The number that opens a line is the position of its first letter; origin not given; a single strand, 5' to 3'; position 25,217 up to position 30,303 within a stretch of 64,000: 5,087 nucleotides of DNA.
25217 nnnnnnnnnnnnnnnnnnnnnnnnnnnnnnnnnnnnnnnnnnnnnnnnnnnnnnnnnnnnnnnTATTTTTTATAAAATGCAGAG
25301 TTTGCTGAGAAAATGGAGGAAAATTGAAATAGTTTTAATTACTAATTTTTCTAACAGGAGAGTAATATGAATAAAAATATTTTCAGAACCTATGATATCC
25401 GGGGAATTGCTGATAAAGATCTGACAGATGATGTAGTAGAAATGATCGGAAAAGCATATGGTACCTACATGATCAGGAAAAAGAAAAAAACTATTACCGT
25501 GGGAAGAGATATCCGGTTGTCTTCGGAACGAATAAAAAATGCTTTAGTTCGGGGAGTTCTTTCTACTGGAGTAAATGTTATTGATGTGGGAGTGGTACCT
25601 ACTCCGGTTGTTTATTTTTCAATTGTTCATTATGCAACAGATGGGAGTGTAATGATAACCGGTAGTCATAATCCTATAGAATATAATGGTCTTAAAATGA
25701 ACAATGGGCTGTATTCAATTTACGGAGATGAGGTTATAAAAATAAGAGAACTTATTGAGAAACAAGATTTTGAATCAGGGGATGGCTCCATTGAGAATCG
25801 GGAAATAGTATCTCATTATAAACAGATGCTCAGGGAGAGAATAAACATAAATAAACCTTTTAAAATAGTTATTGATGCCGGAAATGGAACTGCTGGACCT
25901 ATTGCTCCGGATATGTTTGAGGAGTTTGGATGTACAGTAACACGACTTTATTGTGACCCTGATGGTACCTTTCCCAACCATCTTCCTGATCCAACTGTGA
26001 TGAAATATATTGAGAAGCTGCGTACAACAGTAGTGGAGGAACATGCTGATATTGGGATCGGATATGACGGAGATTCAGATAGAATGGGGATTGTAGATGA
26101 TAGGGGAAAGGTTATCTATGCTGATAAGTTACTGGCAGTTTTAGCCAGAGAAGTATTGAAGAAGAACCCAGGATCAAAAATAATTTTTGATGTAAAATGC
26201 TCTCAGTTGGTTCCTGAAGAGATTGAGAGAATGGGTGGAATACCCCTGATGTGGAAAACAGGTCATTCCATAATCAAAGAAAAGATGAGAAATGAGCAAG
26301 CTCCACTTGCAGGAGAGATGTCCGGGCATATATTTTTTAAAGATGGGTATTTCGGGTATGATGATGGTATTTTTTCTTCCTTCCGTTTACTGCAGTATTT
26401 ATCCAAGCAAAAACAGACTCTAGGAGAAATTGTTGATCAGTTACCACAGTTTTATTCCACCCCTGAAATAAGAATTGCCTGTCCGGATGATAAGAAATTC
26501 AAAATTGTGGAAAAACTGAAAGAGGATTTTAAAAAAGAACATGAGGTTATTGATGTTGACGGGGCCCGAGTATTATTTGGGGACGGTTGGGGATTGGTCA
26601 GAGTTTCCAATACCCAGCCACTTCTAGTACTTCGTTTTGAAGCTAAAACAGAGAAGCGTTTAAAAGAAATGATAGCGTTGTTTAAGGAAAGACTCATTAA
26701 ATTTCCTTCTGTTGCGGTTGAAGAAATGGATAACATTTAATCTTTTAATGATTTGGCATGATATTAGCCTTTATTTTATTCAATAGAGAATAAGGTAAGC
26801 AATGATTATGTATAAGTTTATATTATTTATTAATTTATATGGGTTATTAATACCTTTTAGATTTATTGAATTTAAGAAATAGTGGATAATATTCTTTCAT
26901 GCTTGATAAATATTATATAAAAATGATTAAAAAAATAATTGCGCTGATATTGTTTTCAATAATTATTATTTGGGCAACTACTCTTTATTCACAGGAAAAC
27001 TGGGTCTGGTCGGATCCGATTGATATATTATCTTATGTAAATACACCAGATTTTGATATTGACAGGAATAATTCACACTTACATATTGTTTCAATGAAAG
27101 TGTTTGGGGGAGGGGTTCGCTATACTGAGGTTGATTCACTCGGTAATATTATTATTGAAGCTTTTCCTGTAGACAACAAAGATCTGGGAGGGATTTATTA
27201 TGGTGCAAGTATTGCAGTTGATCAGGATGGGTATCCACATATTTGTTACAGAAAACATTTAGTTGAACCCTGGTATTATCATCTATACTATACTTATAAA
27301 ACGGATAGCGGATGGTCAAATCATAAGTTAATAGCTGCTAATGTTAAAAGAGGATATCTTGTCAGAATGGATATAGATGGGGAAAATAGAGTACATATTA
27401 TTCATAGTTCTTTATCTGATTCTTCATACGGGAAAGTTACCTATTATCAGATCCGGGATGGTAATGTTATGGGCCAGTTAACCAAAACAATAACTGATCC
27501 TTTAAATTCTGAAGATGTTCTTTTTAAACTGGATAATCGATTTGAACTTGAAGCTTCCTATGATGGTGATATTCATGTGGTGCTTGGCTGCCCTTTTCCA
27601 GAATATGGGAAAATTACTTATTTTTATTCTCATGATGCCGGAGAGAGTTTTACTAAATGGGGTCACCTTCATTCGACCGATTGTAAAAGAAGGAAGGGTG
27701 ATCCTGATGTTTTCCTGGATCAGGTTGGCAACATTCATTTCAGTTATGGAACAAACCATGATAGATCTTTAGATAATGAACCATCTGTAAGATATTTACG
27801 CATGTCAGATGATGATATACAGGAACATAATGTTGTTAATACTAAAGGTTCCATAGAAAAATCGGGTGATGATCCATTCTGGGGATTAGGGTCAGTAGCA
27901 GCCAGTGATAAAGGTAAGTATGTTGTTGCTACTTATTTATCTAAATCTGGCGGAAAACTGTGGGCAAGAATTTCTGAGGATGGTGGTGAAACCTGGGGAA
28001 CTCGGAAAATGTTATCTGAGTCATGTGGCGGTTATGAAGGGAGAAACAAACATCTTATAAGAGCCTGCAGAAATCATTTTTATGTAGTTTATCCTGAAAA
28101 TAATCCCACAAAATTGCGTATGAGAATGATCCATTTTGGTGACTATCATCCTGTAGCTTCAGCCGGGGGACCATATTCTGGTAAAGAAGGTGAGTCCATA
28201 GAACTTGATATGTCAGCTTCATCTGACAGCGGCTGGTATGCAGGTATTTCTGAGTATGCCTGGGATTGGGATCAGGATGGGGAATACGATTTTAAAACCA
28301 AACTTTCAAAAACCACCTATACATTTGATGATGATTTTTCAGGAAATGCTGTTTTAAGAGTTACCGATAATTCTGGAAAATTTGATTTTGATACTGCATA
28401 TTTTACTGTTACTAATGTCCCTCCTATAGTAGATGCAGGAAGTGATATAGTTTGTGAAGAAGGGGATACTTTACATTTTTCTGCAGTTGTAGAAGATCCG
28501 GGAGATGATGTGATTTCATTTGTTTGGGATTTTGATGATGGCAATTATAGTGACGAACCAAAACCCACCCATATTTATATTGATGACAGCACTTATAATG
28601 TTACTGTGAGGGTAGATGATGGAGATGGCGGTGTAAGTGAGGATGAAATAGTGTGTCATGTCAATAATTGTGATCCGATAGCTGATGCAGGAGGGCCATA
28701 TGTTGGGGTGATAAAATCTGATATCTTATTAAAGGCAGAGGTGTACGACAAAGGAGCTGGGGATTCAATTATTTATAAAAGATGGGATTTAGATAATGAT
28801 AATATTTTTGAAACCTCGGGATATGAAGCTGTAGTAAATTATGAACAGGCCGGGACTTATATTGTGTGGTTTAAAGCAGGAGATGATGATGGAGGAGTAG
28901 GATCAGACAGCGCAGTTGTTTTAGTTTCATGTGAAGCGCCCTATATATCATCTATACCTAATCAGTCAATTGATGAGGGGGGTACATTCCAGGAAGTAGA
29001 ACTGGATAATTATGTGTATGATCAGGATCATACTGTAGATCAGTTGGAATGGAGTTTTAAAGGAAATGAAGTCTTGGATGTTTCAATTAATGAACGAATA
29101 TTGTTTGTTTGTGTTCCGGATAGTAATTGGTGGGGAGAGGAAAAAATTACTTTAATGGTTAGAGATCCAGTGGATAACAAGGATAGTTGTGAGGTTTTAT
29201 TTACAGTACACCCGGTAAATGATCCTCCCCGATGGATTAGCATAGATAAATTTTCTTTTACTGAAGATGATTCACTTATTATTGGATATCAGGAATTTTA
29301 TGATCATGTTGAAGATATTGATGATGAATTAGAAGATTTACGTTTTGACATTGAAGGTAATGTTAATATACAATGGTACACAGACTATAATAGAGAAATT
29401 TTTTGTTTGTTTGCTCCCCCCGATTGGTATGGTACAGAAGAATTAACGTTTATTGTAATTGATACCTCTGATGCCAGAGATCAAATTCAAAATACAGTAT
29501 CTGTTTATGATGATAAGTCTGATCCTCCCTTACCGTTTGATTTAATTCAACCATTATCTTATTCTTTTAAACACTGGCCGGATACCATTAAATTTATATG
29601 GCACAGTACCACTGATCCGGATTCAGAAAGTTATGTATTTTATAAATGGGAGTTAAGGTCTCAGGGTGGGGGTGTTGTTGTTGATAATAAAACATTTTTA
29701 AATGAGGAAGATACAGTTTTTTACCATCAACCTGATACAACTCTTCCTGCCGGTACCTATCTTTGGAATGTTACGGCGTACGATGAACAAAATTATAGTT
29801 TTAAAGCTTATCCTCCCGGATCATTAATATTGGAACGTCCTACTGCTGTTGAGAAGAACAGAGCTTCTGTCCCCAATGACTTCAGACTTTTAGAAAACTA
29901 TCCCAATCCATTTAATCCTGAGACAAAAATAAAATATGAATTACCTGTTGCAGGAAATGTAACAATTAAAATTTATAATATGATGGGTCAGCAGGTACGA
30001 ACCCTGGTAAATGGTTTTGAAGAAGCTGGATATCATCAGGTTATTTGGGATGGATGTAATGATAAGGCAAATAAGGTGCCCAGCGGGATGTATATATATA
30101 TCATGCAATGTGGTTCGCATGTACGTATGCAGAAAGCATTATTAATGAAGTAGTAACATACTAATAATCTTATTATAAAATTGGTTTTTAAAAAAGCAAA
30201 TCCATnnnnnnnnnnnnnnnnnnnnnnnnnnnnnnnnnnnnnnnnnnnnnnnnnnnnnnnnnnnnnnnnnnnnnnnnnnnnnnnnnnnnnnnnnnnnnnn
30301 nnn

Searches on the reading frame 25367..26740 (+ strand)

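Call 3: search_protein_families(library=pfam, proteins=[window:25367-26740:+], max_evalue=0.01)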
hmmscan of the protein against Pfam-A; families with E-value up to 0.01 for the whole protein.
window:25367-26740:+ (457 aa): 4 families
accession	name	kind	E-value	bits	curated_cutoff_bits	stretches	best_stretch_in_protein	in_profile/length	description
PF02878.22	PGM_PMM_I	-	6.9e-39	133.1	22.5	1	4-135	2-136/138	Phosphoglucomutase/phosphomannomutase, alpha/beta/alpha domain I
PF02879.22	PGM_PMM_II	-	4.7e-25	88.6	29.3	1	149-247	5-103/103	Phosphoglucomutase/phosphomannomutase, alpha/beta/alpha domain II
PF02880.22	PGM_PMM_III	-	1.1e-24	87.2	20.7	1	253-361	3-113/115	Phosphoglucomutase/phosphomannomutase, alpha/beta/alpha domain III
PF00408.26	PGM_PMM_IV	-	1.1e-14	54.7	23.1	1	367-436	1-62/68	Phosphoglucomutase/phosphomannomutase, C-terminal domain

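Call 4: search_protein_families(library=ncbifam, proteins=[window:25367-26740:+], max_evalue=0.01)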
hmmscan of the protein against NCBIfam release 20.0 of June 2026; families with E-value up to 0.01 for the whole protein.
window:25367-26740:+ (457 aa): 7 families
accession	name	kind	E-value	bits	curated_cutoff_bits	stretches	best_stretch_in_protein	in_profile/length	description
NF046027.1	PhglucPhmanMutPgmG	equivalog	1.9e-144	481.8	600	1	3-443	7-450/460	phosphoglucomutase/phosphomannomutase PgmG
TIGR03990.1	Arch_GlmM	equivalog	3e-118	395.5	439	1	4-441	2-442/444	phosphoglucosamine mutase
NF007088.0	PRK09542.1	equivalog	1.1e-93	314.8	618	1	3-436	9-446/456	phosphomannomutase/phosphoglucomutase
NF011943.0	PRK15414.1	subfamily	7.7e-83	279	801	1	4-434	5-444/456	phosphomannomutase CpsG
TIGR01455.1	glmM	equivalog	1.5e-63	215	447.55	1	6-436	1-433/442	phosphoglucosamine mutase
NF005737.0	PRK07564.1-1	equivalog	5.6e-12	45.1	378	1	158-264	199-306/543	alpha-D-glucose phosphate-specific phosphoglucomutase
TIGR01132.1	pgm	equivalog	0.00038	19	778.05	0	43-113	81-160/546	phosphoglucomutase (alpha-D-glucose-1,6-bisphosphate-dependent)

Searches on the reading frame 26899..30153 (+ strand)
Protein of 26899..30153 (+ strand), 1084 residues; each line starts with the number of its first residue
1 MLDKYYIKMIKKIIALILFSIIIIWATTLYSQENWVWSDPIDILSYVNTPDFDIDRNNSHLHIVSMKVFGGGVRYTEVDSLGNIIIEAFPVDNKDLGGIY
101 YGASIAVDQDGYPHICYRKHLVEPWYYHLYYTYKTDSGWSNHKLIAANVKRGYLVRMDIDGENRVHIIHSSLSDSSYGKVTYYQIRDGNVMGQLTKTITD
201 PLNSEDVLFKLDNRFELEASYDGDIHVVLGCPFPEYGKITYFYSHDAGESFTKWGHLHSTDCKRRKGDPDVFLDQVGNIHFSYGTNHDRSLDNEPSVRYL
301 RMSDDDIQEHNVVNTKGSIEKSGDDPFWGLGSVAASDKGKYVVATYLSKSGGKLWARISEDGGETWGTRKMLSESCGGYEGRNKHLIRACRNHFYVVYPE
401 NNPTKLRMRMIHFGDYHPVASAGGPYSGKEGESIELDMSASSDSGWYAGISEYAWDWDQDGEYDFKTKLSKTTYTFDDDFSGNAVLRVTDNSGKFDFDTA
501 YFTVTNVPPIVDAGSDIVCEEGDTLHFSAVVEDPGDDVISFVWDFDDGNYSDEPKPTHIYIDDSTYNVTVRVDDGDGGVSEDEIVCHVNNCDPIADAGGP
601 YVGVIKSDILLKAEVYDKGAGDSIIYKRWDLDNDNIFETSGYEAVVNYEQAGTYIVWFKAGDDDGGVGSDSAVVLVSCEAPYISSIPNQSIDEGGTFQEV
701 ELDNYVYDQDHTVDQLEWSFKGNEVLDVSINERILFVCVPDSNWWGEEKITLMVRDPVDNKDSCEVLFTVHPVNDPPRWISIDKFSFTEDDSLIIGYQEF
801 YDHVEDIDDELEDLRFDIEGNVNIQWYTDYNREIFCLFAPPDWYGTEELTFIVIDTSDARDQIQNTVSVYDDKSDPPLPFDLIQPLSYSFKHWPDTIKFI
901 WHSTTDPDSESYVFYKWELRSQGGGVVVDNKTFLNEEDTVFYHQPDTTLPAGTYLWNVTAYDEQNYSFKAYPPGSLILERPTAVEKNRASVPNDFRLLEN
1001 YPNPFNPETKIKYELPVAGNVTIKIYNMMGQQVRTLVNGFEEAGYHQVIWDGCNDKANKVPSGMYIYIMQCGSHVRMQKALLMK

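Call 88: search_protein_families(library=ncbifam, proteins=[window:26899-30153:+], max_evalue=0.001)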
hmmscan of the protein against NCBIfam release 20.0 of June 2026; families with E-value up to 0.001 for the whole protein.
window:26899-30153:+ (1084 aa): 7 families
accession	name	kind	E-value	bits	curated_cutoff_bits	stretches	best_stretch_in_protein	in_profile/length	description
NF038112.1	myxo_dep_M36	subfamily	2.6e-10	38.1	1500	1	415-626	1286-1508/1604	myxosortase-dependent M36 family metallopeptidase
NF033707.1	T9SS_sortase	equivalog_domain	3.6e-09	34.8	420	1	998-1075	999-1081/1095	type IX secretion system sortase PorU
NF012211.1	tand_rpt_95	domain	6.9e-09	35.5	90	1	718-778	32-92/98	tandem-95 repeat protein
TIGR04183.1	Por_Secre_tail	domain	6.1e-08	32.5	23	1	1001-1079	2-68/72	T9SS type A sorting domain-containing protein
NF005176.1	PRK06655.1-1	equivalog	8.6e-08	32.3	230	1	1018-1065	96-143/197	flagellar hook assembly protein FlgD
NF052323.1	T9SSA_dep_M6i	equivalog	8e-05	20.8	600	1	1000-1067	960-1022/1043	T9SS-dependent M6-like inactivated metalloprotease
NF038113.1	T9SSA_dep_M36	equivalog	0.00025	19.3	885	1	998-1080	793-866/869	T9SS-dependent M36 family metallopeptidase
